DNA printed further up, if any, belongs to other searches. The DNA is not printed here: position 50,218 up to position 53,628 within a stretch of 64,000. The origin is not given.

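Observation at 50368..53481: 1037-aa fusion of an O-antigen-ligase-like (Wzy_C) domain with a second GT-C-like domain; possible catalytic His-to-Asn change and a K/T/S-rich repeat tail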

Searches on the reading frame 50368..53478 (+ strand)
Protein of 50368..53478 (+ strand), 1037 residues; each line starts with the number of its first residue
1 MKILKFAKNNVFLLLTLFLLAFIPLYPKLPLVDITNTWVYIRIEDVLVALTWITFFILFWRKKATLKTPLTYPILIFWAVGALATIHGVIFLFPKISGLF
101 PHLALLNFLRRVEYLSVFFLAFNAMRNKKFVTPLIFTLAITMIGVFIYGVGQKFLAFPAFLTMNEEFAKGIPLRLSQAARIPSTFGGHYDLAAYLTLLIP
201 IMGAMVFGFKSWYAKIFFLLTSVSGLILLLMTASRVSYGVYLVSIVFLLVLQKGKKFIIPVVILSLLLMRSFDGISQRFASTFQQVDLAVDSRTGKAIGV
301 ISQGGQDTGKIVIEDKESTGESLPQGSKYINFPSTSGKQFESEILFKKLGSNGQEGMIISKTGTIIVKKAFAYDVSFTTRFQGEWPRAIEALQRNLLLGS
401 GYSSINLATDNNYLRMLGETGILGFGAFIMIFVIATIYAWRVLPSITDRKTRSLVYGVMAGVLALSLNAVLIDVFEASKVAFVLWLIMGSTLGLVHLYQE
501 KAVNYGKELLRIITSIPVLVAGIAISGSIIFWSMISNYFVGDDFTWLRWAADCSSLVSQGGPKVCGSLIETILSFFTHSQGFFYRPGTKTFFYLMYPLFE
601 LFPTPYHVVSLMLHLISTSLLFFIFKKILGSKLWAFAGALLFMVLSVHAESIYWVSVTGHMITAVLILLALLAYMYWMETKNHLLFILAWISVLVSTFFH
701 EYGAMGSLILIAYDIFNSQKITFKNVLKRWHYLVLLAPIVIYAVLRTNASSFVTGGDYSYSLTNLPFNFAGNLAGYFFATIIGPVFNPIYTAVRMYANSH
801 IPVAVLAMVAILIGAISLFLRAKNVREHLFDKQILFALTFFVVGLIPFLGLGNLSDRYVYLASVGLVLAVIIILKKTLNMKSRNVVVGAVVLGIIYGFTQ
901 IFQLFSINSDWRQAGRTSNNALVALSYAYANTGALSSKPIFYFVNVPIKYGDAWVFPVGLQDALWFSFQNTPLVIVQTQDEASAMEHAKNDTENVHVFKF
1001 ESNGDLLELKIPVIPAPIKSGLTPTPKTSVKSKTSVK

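Call 3: search_protein_families(library=pfam, proteins=[window:50368-53478:+], max_evalue=1)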
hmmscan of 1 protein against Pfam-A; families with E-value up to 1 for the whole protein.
window:50368-53478:+ (1037 aa): 2 families
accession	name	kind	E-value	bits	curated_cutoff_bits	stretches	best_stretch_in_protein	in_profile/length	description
PF04932.20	Wzy_C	-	2.7e-06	27.7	31.7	1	221-429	2-149/149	O-Antigen ligase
PF10766.14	AcrZ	-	0.044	13.8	26.2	1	886-906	17-37/48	Multidrug efflux pump-associated protein AcrZ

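Call 4: search_protein_families(library=ncbifam, proteins=[window:50368-53478:+], max_evalue=1)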
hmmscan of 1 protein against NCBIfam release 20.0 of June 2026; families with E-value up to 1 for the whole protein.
window:50368-53478:+ (1037 aa): 1 family
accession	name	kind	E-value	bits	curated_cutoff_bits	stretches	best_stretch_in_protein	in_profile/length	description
TIGR00947.1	2A73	equivalog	3.4e-08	32.9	366.4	2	50-251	46-234/425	IctB family putative bicarbonate transporter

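Call 9: find_homologous_proteins(query=window:50368-53478:+)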
Query window:50368-53478:+ (1037 aa): 1675 proteins with E <= 0.001 among 8000 candidates; the best 120 are listed.
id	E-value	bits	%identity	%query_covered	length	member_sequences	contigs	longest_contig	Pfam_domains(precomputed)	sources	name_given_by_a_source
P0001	0.0e+0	2238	98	100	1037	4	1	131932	PF04932.21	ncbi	-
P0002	0.0e+0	2040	90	97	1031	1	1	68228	PF04932.21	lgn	-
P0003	0.0e+0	1777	76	99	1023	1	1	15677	PF04932.21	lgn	-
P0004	0.0e+0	1754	75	99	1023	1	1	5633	PF04932.21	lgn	-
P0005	0.0e+0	1372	60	98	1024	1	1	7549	PF04932.21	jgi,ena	-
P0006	0.0e+0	1307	58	98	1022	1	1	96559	PF04932.21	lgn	-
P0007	0.0e+0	1307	57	100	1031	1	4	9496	PF04932.21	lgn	-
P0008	0.0e+0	1306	57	98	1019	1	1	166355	PF04932.21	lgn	-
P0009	0.0e+0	1301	59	98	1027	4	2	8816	PF04932.21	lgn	-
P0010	0.0e+0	1285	57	98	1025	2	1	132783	PF04932.21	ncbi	-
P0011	0.0e+0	1283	57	100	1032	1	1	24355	PF04932.21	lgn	-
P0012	0.0e+0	1279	58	99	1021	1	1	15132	PF04932.21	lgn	-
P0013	0.0e+0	1274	58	97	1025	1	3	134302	PF04932.21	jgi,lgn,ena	-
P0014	0.0e+0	1270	56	98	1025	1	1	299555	PF04932.21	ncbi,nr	ncbi:MAG: hypothetical protein HZC02_04585 [Candidatus Levybacteria bacterium]|nr:hypothetical prote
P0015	0.0e+0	1270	56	99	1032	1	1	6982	PF04932.21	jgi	jgi:hypothetical protein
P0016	0.0e+0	1269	56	99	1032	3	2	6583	PF04932.21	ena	-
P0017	0.0e+0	1266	57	98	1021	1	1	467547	PF04932.21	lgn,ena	-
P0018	0.0e+0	1264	57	99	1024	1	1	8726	PF04932.21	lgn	-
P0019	0.0e+0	1257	56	98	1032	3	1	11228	PF04932.21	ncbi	-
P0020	0.0e+0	1257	57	100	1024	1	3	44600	PF04932.21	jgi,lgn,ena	-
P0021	0.0e+0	1255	57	97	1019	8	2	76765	PF04932.21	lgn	-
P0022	0.0e+0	1251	57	97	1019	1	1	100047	PF04932.21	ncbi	-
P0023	0.0e+0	1248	56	97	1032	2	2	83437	PF04932.21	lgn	-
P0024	0.0e+0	1241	57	97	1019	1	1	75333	PF04932.21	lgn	-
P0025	0.0e+0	1230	57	98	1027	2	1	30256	PF04932.21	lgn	-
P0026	0.0e+0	1229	56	97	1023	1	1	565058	PF04932.21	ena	-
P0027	0.0e+0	1228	56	99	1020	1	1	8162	PF04932.21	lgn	-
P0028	0.0e+0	1222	55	98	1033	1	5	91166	PF04932.21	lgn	-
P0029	0.0e+0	1219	56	97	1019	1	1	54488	PF04932.21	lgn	-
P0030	0.0e+0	1210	55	97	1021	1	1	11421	PF04932.21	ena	-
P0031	0.0e+0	1196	55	97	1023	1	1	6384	PF04932.21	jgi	jgi:hypothetical protein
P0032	0.0e+0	1174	53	97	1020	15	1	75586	PF04932.21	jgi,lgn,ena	-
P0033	0.0e+0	1167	53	97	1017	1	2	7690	PF04932.21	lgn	-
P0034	0.0e+0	1163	53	97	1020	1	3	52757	PF04932.21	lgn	-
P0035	0.0e+0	1149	53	97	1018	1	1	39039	PF04932.21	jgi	-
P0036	0.0e+0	1102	52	98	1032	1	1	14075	PF04932.21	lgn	-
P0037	0.0e+0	1100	51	97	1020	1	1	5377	PF04932.21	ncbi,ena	-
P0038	0.0e+0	1075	50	98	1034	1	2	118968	PF04932.21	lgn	-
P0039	0.0e+0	1070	49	97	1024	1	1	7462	PF04932.21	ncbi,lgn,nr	ncbi:MAG: O-antigen ligase family protein [Candidatus Levybacteria bacterium]|nr:O-antigen ligase fa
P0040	0.0e+0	1062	49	98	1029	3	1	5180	PF04932.21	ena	-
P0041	0.0e+0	1059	49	97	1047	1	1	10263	PF04932.21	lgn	-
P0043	0.0e+0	1051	49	97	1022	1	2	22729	PF04932.21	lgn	-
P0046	0.0e+0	1039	50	98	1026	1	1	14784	PF04932.21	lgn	-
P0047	0.0e+0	1033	48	97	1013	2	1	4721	PF04932.21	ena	-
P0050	0.0e+0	1021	49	97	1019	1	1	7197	PF04932.21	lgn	-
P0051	0.0e+0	1021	49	98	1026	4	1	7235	PF04932.21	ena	-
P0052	0.0e+0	1017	48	98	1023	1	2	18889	PF04932.21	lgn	-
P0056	5.5e-296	1003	47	98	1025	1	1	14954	PF04932.21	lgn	-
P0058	1.0e-295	1002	48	97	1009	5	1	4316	PF04932.21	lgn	-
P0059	1.0e-295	1002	47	97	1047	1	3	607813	PF04932.21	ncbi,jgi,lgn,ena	-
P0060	1.1e-295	1002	48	98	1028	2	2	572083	PF04932.21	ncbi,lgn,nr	ncbi:MAG: O-antigen ligase family protein [Patescibacteria group bacterium]|nr:O-antigen ligase fami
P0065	2.8e-293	994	46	98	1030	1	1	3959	PF04932.21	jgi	jgi:hypothetical protein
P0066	3.7e-293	993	48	97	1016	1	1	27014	PF04932.21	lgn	-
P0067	6.8e-293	992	47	98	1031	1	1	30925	PF04932.21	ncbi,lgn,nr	ncbi:MAG: O-antigen ligase family protein [Patescibacteria group bacterium]|nr:O-antigen ligase fami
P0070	7.1e-292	989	48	97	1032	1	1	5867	PF04932.21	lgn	-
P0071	1.2e-291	988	47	96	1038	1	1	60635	PF04932.21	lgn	-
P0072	4.1e-291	987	47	97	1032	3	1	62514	PF04932.21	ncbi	-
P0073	1.0e-290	985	49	96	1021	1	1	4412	PF04932.21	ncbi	-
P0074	1.4e-288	978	46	97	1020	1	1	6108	PF04932.21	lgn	-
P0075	3.3e-288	977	47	97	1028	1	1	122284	PF04932.21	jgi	jgi:hypothetical protein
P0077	5.2e-288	976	46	97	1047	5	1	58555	PF04932.21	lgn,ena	-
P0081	4.1e-285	967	46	98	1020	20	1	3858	PF04932.21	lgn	-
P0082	4.9e-285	966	47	97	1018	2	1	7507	PF04932.21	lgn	-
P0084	8.9e-284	962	47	97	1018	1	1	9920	PF04932.21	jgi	jgi:hypothetical protein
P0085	1.8e-283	961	46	98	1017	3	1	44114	PF04932.21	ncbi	-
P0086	2.7e-283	961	46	97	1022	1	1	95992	PF04932.21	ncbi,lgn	-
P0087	8.2e-283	959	46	97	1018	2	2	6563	PF04932.21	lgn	-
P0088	2.3e-282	958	45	100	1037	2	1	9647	-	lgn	-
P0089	4.3e-282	957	46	98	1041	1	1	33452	PF04932.21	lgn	-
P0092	4.4e-281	953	46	97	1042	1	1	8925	PF04932.21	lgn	-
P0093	1.1e-280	952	45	97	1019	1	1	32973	PF04932.21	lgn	-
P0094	2.0e-280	951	48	97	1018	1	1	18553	PF04932.21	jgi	jgi:hypothetical protein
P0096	1.6e-279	948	46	86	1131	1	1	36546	PF04932.21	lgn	-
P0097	2.1e-279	948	45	97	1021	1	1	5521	PF04932.21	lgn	-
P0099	1.3e-276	939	46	97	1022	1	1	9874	PF04932.21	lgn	-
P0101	4.1e-274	930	44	97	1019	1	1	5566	PF04932.21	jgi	-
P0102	5.3e-274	930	63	64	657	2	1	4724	PF04932.21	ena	-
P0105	7.6e-273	926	45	97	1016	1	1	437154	PF04932.21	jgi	jgi:hypothetical protein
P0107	2.5e-271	921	43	97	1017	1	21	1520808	PF04932.21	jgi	jgi:hypothetical protein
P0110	1.7e-270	918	44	98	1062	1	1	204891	PF04932.21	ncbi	-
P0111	1.7e-270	918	45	97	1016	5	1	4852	PF04932.21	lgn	-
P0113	2.3e-270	918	53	77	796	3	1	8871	PF04932.21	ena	-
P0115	2.8e-270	918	44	97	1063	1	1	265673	PF04932.21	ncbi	-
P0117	4.6e-269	914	44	98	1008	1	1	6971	PF04932.21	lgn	-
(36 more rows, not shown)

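Call 12: search_solved_structures(query=A1, max_evalue=10, show_alignments=4)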
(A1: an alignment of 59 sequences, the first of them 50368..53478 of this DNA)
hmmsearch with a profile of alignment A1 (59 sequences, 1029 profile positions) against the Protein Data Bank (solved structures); distinct sequences matched with E-value up to 10: 0.

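Call 28: find_encoding_contigs(protein=P0059, flank=8000, max_places=2)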
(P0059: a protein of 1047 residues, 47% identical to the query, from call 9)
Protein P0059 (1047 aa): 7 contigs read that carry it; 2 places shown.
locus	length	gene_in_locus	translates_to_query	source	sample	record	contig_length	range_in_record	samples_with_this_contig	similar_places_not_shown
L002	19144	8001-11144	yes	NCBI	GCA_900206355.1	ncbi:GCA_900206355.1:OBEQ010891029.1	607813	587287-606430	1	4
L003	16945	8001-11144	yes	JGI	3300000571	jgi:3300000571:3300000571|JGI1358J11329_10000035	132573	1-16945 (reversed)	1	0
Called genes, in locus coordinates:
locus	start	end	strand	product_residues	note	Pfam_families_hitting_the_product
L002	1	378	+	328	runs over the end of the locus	PF00106:adh_short (faint), PF01370:Epimerase, PF02719:Polysacc_synt_2, PF04321:RmlD_sub_bind, PF01073:3Beta_HSD, PF07993:NAD_binding_4 (weak), PF16363:GDP_Man_Dehyd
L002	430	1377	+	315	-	PF00535:Glycos_transf_2, PF10111:Glyco_tranf_2_2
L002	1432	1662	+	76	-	-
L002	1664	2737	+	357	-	-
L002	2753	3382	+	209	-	PF00300:His_Phos_1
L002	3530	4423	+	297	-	-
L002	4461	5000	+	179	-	PF13439:Glyco_transf_4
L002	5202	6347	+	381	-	PF13439:Glyco_transf_4 (weak), PF20706:GT4-conflict, PF00534:Glycos_transf_1, PF13692:Glyco_trans_1_4, PF13524:Glyco_trans_1_2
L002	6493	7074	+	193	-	PF00132:Hexapep, PF14602:Hexapep_2 (weak)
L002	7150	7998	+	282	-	PF00535:Glycos_transf_2, PF10111:Glyco_tranf_2_2, PF13641:Glyco_tranf_2_3, PF13632:Glyco_trans_2_3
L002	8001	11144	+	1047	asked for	PF04932:Wzy_C (weak)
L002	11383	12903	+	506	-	PF13231:PMT_2 (weak)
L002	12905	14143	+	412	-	PF13439:Glyco_transf_4, PF00534:Glycos_transf_1, PF13692:Glyco_trans_1_4, PF13524:Glyco_trans_1_2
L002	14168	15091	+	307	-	PF00535:Glycos_transf_2, PF10111:Glyco_tranf_2_2 (weak), PF13641:Glyco_tranf_2_3, PF13632:Glyco_trans_2_3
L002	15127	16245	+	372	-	PF13439:Glyco_transf_4, PF13579:Glyco_trans_4_4, PF20706:GT4-conflict (weak), PF00534:Glycos_transf_1, PF13692:Glyco_trans_1_4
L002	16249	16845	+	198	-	PF02545:Maf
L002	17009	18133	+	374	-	PF13439:Glyco_transf_4 (weak), PF00534:Glycos_transf_1, PF13692:Glyco_trans_1_4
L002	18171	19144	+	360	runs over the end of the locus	PF00483:NTP_transferase, PF22640:ManC_GMP_beta-helix (weak)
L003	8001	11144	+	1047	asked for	PF04932:Wzy_C (weak)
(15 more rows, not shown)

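Call 29: find_encoding_contigs(protein=P0107, flank=8000, max_places=2)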
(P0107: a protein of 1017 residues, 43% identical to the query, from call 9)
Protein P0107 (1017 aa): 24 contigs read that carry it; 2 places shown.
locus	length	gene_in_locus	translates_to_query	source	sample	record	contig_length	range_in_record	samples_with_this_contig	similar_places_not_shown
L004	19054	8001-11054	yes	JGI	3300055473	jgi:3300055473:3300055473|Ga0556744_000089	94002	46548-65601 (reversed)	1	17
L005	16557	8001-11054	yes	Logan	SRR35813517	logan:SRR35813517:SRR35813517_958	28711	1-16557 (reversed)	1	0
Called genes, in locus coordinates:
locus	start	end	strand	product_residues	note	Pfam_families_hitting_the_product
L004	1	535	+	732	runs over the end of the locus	-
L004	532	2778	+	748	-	-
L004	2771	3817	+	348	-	-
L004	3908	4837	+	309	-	PF00535:Glycos_transf_2, PF10111:Glyco_tranf_2_2 (weak)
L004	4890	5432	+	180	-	PF13439:Glyco_transf_4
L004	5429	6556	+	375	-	PF20706:GT4-conflict, PF00534:Glycos_transf_1, PF13692:Glyco_trans_1_4, PF13524:Glyco_trans_1_2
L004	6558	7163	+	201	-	PF25087:GMPPB_C (faint), PF00132:Hexapep, PF14602:Hexapep_2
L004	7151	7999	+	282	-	PF00535:Glycos_transf_2, PF10111:Glyco_tranf_2_2, PF13641:Glyco_tranf_2_3, PF13712:Glyco_tranf_2_5 (weak), PF13632:Glyco_trans_2_3 (weak), PF02709:Glyco_transf_7C (weak)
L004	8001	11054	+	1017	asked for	PF04932:Wzy_C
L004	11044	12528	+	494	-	PF02366:PMT (weak), PF13231:PMT_2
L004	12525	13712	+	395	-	PF13439:Glyco_transf_4, PF00534:Glycos_transf_1, PF13692:Glyco_trans_1_4, PF13524:Glyco_trans_1_2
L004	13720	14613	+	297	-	PF00535:Glycos_transf_2, PF13641:Glyco_tranf_2_3, PF13632:Glyco_trans_2_3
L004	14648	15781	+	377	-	PF13439:Glyco_transf_4, PF00534:Glycos_transf_1, PF13692:Glyco_trans_1_4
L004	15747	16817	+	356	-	PF00534:Glycos_transf_1, PF13692:Glyco_trans_1_4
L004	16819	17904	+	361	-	PF00483:NTP_transferase, PF22640:ManC_GMP_beta-helix (weak)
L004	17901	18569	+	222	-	PF02397:Bac_transf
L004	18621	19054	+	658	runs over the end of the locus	PF13196:DUF4012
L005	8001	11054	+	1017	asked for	PF04932:Wzy_C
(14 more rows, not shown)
